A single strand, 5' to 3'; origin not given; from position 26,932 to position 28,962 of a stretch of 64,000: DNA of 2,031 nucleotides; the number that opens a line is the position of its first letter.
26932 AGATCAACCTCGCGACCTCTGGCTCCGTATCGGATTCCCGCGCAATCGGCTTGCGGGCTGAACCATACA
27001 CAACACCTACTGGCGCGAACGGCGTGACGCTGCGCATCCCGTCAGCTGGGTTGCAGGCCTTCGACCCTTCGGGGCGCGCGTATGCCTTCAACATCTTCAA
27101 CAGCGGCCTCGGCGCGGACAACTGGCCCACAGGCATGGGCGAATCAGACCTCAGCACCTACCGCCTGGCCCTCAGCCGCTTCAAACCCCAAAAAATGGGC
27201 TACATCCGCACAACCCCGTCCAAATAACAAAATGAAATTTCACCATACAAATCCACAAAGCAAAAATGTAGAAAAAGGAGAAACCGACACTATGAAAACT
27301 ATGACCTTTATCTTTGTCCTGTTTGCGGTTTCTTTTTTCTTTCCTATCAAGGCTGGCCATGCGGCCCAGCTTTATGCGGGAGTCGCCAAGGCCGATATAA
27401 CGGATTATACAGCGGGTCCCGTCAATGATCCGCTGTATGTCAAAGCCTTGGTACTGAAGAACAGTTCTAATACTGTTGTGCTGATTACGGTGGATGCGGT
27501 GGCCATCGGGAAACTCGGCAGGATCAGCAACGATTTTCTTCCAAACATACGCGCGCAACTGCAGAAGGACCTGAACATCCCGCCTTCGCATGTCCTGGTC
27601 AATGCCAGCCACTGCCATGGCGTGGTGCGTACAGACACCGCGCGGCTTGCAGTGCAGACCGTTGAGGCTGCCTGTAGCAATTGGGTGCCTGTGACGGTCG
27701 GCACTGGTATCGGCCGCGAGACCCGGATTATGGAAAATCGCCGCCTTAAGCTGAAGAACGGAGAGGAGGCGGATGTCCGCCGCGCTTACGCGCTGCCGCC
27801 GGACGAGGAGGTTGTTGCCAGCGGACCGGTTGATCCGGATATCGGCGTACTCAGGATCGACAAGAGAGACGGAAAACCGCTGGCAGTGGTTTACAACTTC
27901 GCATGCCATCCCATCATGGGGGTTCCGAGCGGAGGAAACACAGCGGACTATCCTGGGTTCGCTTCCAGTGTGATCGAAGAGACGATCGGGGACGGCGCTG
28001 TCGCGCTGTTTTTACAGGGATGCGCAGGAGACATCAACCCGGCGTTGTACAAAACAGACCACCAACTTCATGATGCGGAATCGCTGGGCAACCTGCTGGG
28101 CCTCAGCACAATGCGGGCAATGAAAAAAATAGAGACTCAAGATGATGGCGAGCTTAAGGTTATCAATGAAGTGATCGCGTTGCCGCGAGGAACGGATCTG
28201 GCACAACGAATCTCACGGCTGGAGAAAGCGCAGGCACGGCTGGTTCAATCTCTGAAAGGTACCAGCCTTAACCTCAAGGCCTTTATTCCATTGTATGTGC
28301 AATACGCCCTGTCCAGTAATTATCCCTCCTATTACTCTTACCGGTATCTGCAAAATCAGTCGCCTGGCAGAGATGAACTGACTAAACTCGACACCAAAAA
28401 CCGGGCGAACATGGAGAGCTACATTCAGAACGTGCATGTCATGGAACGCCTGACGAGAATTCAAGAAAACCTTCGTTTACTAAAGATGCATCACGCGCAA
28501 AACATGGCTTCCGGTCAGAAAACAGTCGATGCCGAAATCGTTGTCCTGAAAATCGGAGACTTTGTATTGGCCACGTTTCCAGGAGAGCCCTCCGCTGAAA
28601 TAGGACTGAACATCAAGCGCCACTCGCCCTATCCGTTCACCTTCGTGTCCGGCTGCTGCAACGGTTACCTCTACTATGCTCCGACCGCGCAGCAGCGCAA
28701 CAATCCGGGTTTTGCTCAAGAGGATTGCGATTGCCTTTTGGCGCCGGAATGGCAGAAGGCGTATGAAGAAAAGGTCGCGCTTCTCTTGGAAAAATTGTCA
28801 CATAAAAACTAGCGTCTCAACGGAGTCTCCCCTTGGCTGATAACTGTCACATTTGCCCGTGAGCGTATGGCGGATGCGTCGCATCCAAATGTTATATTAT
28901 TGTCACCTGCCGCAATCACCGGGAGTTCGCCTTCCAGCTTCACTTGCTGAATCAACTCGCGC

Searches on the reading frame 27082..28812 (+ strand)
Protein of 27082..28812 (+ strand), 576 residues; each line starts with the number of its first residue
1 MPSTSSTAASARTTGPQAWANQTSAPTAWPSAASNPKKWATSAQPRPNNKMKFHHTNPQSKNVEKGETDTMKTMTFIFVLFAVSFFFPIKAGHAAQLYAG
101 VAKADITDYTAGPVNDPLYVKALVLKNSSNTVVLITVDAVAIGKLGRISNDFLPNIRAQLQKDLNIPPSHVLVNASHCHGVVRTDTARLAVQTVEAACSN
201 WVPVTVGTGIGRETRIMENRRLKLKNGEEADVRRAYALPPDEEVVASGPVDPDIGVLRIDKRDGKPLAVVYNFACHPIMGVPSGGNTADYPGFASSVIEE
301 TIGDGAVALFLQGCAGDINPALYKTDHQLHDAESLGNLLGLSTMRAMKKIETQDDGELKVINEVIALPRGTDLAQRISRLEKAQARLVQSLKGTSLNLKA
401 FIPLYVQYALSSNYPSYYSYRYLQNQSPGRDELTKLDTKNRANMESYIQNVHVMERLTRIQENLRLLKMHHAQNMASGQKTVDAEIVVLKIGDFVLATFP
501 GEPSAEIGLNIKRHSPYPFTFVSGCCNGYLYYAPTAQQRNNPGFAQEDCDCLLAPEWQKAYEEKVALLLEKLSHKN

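Call 6: search_protein_families(library=pfam, proteins=[window:27082-28812:+])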
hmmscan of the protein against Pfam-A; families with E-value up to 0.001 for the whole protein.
window:27082-28812:+ (576 aa): 1 family
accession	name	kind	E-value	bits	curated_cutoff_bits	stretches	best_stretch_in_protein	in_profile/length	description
PF04734.18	Ceramidase_alk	-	6.8e-07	28.7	32.1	1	115-322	33-258/509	Neutral/alkaline non-lysosomal ceramidase, N-terminal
